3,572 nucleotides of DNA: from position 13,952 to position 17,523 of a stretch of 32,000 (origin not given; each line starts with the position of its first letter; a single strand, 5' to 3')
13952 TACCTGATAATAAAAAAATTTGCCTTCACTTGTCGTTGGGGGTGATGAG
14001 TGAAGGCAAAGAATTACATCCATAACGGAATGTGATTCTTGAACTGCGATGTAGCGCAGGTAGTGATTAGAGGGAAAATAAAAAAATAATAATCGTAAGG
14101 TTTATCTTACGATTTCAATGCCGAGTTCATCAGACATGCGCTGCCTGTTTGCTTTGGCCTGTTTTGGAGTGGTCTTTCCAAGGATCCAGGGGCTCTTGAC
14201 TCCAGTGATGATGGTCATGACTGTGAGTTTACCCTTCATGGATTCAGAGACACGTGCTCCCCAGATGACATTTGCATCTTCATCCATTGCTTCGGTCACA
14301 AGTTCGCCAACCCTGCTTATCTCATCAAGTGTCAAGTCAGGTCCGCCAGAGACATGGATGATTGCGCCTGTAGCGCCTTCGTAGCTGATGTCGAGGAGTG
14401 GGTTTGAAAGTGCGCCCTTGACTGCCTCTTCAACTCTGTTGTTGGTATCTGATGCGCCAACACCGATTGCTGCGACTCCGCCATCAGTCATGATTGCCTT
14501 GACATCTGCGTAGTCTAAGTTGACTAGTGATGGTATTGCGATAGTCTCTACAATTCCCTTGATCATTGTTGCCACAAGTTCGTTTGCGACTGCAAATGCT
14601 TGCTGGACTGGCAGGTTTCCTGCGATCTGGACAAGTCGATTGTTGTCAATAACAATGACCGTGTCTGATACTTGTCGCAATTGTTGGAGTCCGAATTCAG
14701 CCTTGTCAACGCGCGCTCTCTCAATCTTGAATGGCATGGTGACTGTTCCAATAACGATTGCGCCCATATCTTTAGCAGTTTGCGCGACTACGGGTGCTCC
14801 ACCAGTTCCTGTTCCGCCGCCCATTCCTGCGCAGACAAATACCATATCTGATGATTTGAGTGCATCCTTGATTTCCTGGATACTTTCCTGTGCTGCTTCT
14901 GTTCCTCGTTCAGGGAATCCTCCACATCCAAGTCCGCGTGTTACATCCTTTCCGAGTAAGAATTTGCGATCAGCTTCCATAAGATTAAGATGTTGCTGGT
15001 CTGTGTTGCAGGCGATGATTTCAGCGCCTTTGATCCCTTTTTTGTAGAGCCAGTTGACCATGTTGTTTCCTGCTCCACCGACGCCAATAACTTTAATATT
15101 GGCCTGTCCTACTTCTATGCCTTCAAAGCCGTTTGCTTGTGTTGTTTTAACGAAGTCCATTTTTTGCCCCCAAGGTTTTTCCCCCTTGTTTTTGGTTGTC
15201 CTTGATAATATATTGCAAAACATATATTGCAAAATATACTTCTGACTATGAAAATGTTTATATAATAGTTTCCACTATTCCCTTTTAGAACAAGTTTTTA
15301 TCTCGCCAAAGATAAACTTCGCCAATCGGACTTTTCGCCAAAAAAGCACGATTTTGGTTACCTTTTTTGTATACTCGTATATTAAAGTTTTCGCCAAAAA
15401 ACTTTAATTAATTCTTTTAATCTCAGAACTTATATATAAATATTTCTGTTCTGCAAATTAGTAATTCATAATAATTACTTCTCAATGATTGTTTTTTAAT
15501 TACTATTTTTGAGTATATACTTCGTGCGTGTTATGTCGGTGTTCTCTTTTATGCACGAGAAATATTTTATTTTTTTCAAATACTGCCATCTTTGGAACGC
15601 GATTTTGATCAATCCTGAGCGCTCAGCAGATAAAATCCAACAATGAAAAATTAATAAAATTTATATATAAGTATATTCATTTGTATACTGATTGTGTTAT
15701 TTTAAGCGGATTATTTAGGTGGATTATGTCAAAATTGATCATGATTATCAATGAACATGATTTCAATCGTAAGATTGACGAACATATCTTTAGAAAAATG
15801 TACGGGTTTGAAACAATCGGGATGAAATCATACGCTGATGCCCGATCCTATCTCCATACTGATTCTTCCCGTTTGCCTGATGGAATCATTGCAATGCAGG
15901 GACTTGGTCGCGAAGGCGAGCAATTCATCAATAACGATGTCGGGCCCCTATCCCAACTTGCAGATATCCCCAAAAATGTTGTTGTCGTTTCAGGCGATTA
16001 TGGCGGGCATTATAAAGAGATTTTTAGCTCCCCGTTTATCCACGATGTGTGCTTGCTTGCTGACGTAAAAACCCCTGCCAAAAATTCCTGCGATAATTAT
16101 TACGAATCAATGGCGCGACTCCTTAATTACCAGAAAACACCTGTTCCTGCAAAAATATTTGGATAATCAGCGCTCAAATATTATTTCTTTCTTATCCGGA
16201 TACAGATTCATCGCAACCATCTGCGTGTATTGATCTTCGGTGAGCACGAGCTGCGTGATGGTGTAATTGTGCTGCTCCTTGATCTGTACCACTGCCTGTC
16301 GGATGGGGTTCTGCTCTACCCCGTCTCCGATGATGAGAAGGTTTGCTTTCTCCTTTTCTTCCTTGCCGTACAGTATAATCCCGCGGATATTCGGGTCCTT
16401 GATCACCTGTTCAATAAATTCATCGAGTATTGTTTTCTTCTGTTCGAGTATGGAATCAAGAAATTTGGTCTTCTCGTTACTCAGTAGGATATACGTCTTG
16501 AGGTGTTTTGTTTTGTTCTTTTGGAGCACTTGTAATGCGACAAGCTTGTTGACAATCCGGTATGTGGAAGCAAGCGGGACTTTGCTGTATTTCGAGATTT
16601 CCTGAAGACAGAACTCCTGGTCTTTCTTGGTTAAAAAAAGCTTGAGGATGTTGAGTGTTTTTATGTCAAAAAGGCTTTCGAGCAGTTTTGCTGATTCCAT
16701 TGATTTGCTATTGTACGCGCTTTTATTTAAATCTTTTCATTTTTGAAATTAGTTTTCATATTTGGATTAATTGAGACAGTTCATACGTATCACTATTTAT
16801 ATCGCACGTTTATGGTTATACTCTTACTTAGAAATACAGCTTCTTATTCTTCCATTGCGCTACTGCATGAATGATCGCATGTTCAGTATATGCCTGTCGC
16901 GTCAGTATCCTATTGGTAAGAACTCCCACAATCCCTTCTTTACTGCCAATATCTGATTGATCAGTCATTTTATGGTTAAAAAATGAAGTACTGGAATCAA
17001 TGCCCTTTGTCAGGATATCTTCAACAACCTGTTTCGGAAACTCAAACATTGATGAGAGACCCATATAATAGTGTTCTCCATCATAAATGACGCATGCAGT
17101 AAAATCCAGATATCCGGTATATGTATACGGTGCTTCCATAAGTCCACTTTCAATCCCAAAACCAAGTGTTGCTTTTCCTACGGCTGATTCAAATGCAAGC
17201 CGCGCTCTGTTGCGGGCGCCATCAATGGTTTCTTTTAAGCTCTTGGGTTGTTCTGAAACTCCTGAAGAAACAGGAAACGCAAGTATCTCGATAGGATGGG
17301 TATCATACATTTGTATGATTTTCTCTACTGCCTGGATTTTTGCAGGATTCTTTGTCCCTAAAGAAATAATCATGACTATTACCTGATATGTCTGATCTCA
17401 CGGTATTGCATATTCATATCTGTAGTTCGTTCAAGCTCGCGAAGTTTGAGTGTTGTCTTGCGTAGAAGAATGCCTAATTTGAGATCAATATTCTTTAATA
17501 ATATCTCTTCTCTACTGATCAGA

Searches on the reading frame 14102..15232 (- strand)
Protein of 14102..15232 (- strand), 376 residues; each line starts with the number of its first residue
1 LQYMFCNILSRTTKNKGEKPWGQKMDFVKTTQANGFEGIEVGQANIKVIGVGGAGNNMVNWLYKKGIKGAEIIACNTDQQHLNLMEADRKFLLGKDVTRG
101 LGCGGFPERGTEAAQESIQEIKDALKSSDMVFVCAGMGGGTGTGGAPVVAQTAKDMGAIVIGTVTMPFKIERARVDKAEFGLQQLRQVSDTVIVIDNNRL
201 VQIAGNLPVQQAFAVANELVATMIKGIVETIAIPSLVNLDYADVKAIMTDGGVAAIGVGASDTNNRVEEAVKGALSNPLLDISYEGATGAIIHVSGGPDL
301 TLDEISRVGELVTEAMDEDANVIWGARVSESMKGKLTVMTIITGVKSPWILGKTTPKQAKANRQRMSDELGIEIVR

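Call 79: search_protein_families(library=pfam, proteins=[window:14102-15232:-], max_evalue=0.001)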
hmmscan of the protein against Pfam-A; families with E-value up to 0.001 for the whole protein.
window:14102-15232:- (376 aa): 2 families
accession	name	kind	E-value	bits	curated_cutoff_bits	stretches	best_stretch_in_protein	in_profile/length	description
PF00091.31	Tubulin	-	2.4e-49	168.6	33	1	45-204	1-189/190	Tubulin/FtsZ family, GTPase domain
PF12327.13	FtsZ_C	-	9.3e-32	109.7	27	1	252-346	1-95/95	FtsZ family, C-terminal domain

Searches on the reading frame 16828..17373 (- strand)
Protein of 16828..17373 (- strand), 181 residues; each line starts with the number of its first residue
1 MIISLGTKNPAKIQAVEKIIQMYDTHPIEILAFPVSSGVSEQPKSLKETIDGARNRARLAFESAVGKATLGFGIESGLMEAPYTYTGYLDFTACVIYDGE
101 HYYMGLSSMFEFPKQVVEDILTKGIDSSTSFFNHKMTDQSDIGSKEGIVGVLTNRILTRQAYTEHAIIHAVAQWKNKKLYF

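Call 79: search_protein_families(library=pfam, proteins=[window:16828-17373:-], max_evalue=0.001)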
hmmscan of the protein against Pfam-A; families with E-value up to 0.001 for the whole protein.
window:16828-17373:- (181 aa): 1 family
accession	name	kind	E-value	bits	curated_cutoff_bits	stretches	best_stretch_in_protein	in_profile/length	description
PF01931.24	NTPase_I-T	-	9.1e-41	139.9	25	1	6-174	1-161/162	Protein of unknown function DUF84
